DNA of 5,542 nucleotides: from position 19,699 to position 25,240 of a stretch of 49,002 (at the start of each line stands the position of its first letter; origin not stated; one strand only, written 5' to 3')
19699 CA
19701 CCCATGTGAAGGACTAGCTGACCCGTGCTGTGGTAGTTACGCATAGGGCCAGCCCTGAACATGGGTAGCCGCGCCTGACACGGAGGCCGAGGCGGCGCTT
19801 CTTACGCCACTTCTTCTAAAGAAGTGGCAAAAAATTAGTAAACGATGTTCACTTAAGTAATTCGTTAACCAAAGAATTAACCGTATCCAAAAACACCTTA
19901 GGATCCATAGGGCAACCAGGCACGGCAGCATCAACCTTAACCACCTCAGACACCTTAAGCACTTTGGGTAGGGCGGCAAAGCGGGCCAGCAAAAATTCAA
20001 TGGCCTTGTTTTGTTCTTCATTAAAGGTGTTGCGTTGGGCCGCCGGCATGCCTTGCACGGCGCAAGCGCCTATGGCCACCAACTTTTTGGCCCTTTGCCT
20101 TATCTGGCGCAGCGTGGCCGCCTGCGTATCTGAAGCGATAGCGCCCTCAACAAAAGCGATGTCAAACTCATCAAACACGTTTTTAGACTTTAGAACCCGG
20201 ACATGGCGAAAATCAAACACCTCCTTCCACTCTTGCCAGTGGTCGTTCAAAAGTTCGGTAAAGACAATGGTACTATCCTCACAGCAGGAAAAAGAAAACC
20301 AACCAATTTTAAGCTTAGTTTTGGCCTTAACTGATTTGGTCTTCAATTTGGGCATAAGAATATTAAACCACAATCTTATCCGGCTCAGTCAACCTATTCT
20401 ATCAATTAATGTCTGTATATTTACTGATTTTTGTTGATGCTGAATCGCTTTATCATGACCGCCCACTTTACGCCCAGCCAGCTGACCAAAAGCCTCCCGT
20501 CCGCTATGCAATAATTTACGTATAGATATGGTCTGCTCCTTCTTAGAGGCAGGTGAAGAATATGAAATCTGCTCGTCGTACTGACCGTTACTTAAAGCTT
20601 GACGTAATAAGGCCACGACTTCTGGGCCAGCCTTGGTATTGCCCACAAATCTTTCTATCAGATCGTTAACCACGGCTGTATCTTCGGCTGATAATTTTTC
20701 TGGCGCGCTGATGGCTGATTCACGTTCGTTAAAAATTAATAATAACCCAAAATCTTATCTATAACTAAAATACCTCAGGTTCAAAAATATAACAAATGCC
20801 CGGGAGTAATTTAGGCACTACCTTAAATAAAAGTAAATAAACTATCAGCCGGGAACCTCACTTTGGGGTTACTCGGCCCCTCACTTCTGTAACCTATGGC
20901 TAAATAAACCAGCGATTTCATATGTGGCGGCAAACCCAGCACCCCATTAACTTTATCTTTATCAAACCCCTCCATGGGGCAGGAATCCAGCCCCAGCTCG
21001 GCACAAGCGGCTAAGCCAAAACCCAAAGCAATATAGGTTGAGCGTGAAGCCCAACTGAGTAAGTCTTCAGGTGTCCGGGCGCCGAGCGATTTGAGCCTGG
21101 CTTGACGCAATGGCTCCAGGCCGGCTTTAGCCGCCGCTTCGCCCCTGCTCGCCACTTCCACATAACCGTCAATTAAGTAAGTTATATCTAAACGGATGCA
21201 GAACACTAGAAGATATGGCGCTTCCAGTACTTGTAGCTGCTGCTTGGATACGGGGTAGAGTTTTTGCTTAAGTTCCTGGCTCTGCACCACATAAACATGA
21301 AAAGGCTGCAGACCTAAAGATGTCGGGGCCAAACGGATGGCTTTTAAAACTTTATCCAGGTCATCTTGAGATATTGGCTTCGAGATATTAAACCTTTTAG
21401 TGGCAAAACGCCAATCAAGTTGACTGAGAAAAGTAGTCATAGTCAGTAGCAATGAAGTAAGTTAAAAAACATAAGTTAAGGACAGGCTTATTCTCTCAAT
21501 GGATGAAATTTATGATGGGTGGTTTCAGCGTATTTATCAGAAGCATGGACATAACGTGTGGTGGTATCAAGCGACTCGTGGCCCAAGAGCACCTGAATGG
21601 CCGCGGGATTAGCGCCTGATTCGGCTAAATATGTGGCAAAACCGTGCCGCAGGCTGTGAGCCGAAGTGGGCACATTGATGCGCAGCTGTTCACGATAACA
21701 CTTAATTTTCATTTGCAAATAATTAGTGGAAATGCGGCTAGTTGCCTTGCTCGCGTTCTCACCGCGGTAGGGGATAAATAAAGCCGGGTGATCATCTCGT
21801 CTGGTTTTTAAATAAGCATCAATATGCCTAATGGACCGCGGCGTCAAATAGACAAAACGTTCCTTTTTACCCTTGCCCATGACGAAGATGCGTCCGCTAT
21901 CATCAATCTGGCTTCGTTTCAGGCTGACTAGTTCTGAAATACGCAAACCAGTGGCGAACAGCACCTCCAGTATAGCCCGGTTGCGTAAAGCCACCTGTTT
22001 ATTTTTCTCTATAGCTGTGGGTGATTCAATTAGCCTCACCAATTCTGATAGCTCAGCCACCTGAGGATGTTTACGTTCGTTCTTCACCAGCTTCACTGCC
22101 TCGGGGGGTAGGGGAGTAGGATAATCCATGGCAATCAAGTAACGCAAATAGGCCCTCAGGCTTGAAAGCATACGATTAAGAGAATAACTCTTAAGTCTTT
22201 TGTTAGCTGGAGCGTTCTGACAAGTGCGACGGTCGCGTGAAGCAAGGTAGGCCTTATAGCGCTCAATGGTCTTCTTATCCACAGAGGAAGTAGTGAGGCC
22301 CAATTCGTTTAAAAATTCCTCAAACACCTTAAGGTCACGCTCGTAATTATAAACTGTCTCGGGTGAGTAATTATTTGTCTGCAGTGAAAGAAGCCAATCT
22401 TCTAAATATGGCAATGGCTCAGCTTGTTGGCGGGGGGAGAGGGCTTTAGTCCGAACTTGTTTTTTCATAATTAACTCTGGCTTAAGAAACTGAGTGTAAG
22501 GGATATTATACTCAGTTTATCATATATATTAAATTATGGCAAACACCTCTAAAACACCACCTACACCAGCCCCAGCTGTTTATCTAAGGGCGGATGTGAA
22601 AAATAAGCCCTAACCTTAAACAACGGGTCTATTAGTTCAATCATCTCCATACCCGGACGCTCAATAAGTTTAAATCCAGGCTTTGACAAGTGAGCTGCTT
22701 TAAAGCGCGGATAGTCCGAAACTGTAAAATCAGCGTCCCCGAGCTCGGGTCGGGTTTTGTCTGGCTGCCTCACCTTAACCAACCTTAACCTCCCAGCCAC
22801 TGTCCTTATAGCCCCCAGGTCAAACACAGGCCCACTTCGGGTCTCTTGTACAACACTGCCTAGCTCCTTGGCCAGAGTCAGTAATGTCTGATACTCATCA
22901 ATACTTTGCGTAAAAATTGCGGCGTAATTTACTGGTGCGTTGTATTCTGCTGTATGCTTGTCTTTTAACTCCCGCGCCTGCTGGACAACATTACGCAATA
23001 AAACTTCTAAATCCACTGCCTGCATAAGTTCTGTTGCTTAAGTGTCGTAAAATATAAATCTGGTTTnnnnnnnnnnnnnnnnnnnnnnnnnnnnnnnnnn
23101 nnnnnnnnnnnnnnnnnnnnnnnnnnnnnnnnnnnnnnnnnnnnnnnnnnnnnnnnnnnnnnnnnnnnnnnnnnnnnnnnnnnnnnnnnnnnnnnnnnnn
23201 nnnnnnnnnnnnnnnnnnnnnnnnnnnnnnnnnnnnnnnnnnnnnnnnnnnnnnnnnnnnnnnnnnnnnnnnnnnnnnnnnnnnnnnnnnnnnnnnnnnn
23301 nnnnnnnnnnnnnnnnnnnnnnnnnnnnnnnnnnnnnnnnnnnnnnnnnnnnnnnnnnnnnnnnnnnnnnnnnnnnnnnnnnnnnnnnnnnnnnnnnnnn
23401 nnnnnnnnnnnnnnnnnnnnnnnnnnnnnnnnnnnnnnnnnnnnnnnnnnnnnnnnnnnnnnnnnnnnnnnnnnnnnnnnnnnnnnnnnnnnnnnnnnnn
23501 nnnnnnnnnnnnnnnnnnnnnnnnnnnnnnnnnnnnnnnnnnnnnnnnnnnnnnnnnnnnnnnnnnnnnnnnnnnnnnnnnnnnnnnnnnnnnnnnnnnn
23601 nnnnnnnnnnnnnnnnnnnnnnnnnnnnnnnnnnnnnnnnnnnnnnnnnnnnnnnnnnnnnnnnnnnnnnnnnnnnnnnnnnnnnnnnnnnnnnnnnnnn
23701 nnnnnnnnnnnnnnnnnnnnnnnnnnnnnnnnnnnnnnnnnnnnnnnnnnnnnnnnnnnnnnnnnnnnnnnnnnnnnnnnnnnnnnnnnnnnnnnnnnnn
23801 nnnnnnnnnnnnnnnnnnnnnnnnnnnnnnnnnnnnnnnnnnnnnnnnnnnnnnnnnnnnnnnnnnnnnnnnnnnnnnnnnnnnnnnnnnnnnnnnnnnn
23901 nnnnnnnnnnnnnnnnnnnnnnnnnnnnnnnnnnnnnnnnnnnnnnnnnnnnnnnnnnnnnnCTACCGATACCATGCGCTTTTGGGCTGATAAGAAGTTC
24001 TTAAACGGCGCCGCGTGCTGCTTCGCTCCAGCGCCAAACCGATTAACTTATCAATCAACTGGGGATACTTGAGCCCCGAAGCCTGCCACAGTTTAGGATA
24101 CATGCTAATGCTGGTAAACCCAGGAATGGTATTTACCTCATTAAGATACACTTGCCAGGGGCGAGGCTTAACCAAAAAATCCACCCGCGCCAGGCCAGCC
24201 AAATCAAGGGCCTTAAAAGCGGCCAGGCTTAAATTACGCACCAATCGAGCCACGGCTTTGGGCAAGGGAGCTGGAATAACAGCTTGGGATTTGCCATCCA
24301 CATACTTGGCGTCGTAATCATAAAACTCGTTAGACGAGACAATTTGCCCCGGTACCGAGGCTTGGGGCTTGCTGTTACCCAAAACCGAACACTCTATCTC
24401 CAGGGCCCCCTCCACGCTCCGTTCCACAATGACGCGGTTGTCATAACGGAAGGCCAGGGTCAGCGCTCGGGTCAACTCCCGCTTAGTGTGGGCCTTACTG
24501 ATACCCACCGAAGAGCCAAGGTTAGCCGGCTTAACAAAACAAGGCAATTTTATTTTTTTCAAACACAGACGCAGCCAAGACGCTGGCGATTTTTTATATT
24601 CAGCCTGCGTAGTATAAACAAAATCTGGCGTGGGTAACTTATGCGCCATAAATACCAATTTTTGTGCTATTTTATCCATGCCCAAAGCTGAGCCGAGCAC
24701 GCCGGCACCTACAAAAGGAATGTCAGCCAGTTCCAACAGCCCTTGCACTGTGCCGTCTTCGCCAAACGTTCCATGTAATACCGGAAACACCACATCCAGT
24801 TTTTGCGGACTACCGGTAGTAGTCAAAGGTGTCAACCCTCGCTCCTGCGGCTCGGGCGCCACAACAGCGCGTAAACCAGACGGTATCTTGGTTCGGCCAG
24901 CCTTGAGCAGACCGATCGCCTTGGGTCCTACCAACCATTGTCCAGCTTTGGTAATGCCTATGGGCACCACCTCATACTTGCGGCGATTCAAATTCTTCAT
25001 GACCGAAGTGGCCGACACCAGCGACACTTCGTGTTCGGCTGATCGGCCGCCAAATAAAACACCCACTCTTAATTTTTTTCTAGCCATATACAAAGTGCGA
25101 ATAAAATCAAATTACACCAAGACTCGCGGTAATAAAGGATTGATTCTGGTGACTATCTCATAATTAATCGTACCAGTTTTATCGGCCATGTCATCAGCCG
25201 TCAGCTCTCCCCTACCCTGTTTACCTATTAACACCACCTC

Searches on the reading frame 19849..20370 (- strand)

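Call 90: search_protein_families(library=pfam, proteins=[window:19849-20370:-], max_evalue=0.00001)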
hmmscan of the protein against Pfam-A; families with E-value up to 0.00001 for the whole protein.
window:19849-20370:- (173 aa): 1 family
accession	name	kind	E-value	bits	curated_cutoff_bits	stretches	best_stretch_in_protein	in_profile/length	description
PF01058.29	Oxidored_q6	-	1.5e-19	70.4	27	1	42-166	13-127/128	NADH ubiquinone oxidoreductase, 20 Kd subunit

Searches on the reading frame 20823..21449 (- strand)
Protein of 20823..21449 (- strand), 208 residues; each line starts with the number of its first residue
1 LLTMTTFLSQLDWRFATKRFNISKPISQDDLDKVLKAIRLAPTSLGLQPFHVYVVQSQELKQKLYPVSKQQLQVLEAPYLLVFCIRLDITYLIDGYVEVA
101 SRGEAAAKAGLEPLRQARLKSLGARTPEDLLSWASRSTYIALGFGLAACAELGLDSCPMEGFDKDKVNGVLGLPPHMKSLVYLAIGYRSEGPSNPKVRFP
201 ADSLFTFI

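Call 90: search_protein_families(library=pfam, proteins=[window:20823-21449:-], max_evalue=0.00001)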
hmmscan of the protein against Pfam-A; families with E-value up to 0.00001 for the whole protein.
window:20823-21449:- (208 aa): 1 family
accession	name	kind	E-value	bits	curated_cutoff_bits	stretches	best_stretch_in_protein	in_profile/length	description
PF00881.29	Nitroreductase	-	1e-25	91.3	23.5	1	13-187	3-167/167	Nitroreductase family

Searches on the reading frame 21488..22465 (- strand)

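Call 91: search_protein_families(library=pfam, proteins=[window:21488-22465:-], max_evalue=0.00001)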
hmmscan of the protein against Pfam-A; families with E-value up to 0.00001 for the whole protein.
window:21488-22465:- (325 aa): 3 families
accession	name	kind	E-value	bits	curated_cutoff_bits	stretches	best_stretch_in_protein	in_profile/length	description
PF00589.27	Phage_integrase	-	1e-32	113.8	27.1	1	151-310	17-170/172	Phage integrase family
PF02899.23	Phage_int_SAM_1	-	1.9e-11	44.5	22.3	1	22-112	2-81/83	Phage integrase, N-terminal SAM-like domain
PF13102.12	Phage_int_SAM_5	-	3.3e-08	34.2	22.3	1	22-115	7-87/98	Phage integrase SAM-like domain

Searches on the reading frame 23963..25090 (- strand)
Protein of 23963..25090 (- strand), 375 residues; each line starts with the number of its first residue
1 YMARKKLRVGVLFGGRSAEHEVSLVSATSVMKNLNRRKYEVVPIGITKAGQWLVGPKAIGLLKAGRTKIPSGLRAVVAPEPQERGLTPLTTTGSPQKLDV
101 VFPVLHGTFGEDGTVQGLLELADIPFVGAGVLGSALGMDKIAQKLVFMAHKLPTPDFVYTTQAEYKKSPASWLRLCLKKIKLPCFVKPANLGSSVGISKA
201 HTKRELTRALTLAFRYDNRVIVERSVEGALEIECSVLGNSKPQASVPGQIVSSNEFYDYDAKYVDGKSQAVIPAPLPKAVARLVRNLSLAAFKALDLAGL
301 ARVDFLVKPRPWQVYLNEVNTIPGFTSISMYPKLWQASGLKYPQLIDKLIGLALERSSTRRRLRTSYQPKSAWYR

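Call 91: search_protein_families(library=pfam, proteins=[window:23963-25090:-], max_evalue=0.00001)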
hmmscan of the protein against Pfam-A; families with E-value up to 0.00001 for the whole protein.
window:23963-25090:- (375 aa): 4 families
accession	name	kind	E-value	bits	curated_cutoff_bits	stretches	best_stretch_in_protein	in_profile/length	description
PF07478.18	Dala_Dala_lig_C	-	6.8e-70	235.2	24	1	149-350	4-203/204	D-ala D-ala ligase C-terminus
PF01820.27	Dala_Dala_lig_N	-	3e-38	131.5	34.6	1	8-129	1-121/121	D-ala D-ala ligase N-terminus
PF02786.22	CPSase_L_D2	-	5.9e-09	36.2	19.8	1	178-321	35-178/211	Carbamoyl-phosphate synthase L chain, ATP binding domain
PF02222.28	ATP-grasp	-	2.5e-07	31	27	1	147-319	3-159/179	ATP-grasp domain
